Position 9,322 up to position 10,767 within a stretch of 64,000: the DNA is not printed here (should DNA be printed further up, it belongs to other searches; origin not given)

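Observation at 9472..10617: PTS EIIB(Glc)-like domain fused to type II 3-dehydroquinate dehydratase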

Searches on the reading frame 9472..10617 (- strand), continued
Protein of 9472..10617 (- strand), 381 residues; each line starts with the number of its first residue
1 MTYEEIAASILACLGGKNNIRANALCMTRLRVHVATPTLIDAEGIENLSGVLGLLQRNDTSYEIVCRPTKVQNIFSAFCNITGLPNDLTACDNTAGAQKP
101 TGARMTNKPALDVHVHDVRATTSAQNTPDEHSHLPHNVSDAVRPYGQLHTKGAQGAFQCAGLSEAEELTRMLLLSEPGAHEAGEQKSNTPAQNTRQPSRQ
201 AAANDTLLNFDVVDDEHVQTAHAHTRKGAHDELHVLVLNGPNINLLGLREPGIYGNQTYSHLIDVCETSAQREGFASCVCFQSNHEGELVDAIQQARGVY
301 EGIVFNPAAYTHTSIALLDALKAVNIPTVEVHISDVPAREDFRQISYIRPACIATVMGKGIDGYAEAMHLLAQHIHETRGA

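Call 44: find_encoding_contigs(protein=P0108, flank=3000, max_places=10)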
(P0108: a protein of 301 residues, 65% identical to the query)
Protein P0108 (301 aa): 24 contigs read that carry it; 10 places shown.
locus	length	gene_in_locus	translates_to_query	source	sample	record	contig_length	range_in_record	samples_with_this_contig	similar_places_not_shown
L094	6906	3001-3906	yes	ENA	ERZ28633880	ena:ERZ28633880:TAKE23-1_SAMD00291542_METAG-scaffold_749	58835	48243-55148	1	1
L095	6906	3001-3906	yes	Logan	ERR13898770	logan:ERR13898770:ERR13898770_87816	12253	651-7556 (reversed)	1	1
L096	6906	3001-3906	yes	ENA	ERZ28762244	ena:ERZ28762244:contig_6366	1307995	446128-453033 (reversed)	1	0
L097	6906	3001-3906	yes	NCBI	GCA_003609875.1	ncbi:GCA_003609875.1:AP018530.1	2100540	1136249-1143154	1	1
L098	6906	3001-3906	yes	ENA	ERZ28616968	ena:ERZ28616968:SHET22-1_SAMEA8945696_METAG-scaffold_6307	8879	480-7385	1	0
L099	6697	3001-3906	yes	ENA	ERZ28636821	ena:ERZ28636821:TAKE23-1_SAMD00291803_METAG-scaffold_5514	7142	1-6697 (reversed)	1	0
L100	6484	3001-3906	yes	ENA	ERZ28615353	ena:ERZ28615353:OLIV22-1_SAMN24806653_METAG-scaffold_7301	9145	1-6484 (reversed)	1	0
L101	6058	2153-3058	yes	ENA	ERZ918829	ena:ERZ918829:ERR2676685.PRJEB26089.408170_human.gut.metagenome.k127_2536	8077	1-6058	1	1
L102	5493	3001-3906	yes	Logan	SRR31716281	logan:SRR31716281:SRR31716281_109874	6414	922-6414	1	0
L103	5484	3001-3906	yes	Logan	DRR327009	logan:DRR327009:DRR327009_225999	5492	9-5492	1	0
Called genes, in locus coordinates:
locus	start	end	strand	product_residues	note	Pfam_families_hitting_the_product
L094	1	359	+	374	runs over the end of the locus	PF01264:Chorismate_synt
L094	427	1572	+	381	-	PF01817:CM_2, PF00800:PDT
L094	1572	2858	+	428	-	PF08501:Shikimate_dh_N, PF01202:SKI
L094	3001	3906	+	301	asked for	PF00367:PTS_EIIB, PF01220:DHquinase_II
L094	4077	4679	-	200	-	PF01812:5-FTHF_cyc-lig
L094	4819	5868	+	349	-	PF00579:tRNA-synt_1b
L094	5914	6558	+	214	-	-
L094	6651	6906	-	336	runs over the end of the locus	PF02729:OTCace_N, PF00185:OTCace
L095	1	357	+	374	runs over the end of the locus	PF01264:Chorismate_synt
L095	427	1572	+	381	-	PF01817:CM_2, PF00800:PDT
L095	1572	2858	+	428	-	PF08501:Shikimate_dh_N, PF01202:SKI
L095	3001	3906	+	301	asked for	PF00367:PTS_EIIB, PF01220:DHquinase_II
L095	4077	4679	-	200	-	PF01812:5-FTHF_cyc-lig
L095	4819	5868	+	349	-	PF00579:tRNA-synt_1b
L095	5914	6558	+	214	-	-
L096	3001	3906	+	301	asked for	PF00367:PTS_EIIB, PF01220:DHquinase_II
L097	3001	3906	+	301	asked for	PF00367:PTS_EIIB, PF01220:DHquinase_II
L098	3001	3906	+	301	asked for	PF00367:PTS_EIIB, PF01220:DHquinase_II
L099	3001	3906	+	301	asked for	PF00367:PTS_EIIB, PF01220:DHquinase_II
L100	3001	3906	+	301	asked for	PF00367:PTS_EIIB, PF01220:DHquinase_II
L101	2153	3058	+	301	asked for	PF00367:PTS_EIIB, PF01220:DHquinase_II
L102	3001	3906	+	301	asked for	PF00367:PTS_EIIB, PF01220:DHquinase_II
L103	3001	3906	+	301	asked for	PF00367:PTS_EIIB, PF01220:DHquinase_II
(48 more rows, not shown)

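Call 57: predict_structure(alignment_id=A4)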
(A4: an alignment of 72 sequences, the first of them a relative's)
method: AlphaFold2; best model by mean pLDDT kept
length: 301 residues; sequences in the alignment: 72
mean_pLDDT: 77.4   pTM: 0.55
mean pLDDT of the five models: 77.4, 76.3, 75.6, 75.5, 74.7
residues with pLDDT >= 90: 118; 70-90: 98; 50-70: 37; < 50: 48
segments of 3 or more residues with pLDDT < 50: 90-122, 137-150
pLDDT, mean of each block of 10 residues (from residue 1): 92 92 85 90 85 84 81 90 64 35 41 36 56 51 38 78 79 72 89 97 90 91 94 66 92 91 79 92 94 98 92
secondary structure, 60 per line:
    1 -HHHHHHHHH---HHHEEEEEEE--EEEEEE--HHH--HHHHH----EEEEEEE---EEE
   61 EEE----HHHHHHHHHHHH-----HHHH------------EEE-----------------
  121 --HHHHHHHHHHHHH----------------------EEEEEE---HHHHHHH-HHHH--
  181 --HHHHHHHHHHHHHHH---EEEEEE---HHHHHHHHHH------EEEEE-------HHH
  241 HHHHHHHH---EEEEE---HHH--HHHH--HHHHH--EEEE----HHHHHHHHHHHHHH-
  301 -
elements in order: H2-10 E17-23 E26-31 H39-43 E48-54 E58-63 H68-79 H85-88 E101-103 H123-135 E158-163 H167-173 H175-178 H183-197 E201-206 H210-219 E226-230 H238-248 E252-256 H265-268 H271-275 E278-281 H286-299

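Call 59: fold_search(model_id=the predicted structure, library=pdb)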
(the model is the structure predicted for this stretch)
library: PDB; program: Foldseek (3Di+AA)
matches with E <= 10: 1602; with E <= 0.001: 140
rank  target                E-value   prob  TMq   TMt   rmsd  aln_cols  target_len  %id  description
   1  8idu_F                2.7e-16  1.00  0.36  0.94   1.2       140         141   50  Crystal structure of substrate bound-form dehydroquinate dehydratase from Corynebacterium glutamicum (released 2023-12-27)
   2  8idu_B                3.3e-16  1.00  0.36  0.94   1.2       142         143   49  Crystal structure of substrate bound-form dehydroquinate dehydratase from Corynebacterium glutamicum (released 2023-12-27)
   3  8idu_D                4.4e-16  1.00  0.36  0.94   1.2       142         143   49  Crystal structure of substrate bound-form dehydroquinate dehydratase from Corynebacterium glutamicum (released 2023-12-27)
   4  8idu_A                8.1e-16  1.00  0.36  0.93   1.2       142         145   49  Crystal structure of substrate bound-form dehydroquinate dehydratase from Corynebacterium glutamicum (released 2023-12-27)
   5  8idr_D                8.7e-16  1.00  0.36  0.93   1.2       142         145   50  Crystal structure of apo-form of dehydroquinate dehydratase from Corynebacterium glutamicum (released 2023-12-27)
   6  8idr_A                1.4e-15  1.00  0.36  0.92   1.2       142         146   50  Crystal structure of apo-form of dehydroquinate dehydratase from Corynebacterium glutamicum (released 2023-12-27)
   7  8idr_B                1.5e-15  1.00  0.35  0.91   1.9       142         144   50  Crystal structure of apo-form of dehydroquinate dehydratase from Corynebacterium glutamicum (released 2023-12-27)
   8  1d0i_E                3.1e-15  1.00  0.37  0.90   1.4       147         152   45  CRYSTAL STRUCTURE OF TYPE II DEHYDROQUINASE FROM STREPTOMYCES COELICOLOR COMPLEXED WITH PHOSPHATE IONS (released 2000-09-13)
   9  3lwz_D                4.0e-15  1.00  0.37  0.91   2.0       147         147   45  1.65 Angstrom Resolution Crystal Structure of Type II 3-Dehydroquinate Dehydratase (aroQ) from Yersinia pestis (released 2010-03-09)
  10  1gtz_A                4.8e-15  1.00  0.35  0.87   1.8       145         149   46  Structure of STREPTOMYCES COELICOLOR TYPE II DEHYDROQUINASE R23A MUTANT IN COMPLEX WITH DEHYDROSHIKIMATE (released 2002-06-27)
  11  6hsq_D                4.8e-15  1.00  0.36  0.86   3.4       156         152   42  The crystal structure of type II Dehydroquinase from Psychromonas ingrahamii 37 crystal form 1 (released 2019-10-23)
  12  1d0i_H                5.4e-15  1.00  0.37  0.89   1.4       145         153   46  CRYSTAL STRUCTURE OF TYPE II DEHYDROQUINASE FROM STREPTOMYCES COELICOLOR COMPLEXED WITH PHOSPHATE IONS (released 2000-09-13)
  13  6hsu_B                7.3e-15  1.00  0.36  0.87   3.1       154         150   42  The crystal structure of type II Dehydroquinase from Psychromonas ingrahamii 37, crystal form 2 (released 2019-10-23)
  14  6hsq_C                8.8e-15  1.00  0.36  0.88   2.6       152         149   42  The crystal structure of type II Dehydroquinase from Psychromonas ingrahamii 37 crystal form 1 (released 2019-10-23)
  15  2wks_A                9.3e-15  1.00  0.37  0.89   1.9       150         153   39  Structure of Helicobacter pylori Type II Dehydroquinase with a new carbasugar-thiophene inhibitor. (released 2009-11-24)
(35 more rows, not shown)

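Call 70: list_cluster_members(proteins=[window:9472-10617:-, P0006, P0108])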
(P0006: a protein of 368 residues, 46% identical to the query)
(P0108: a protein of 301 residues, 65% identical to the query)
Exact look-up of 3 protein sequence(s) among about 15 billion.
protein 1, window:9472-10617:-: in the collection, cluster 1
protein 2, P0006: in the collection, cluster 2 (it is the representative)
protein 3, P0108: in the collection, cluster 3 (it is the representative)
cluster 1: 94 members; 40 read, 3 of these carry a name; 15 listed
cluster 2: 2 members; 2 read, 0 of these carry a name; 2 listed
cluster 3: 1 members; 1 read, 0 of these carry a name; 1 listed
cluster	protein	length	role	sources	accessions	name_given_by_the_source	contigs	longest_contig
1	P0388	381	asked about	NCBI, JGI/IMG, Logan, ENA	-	hypothetical protein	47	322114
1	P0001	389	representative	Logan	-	-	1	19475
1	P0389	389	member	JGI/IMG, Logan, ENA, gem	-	hypothetical protein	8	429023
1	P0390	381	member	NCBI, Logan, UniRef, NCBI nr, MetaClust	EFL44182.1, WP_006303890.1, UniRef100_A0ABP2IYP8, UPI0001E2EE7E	3-dehydroquinate dehydratase, type II [Fannyhessea vaginae PB189-T1-4] | 3-dehydroquinate dehydratase n=1 Tax=Fannyhessea vaginae PB189-T1-4 TaxID=866774 ... | type II 3-dehydroquinate dehydratase [Fannyhessea vaginae]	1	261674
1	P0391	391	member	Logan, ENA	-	-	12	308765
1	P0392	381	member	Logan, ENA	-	-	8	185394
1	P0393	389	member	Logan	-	-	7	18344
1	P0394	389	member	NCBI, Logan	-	-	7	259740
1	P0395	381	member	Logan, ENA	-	-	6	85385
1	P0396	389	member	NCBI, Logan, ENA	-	-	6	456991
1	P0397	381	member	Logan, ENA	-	-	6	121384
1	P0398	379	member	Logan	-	-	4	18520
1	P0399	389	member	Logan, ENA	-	-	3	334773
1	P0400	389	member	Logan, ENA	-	-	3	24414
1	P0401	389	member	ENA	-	-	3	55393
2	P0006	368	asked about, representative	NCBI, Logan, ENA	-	-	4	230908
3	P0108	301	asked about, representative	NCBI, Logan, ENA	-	-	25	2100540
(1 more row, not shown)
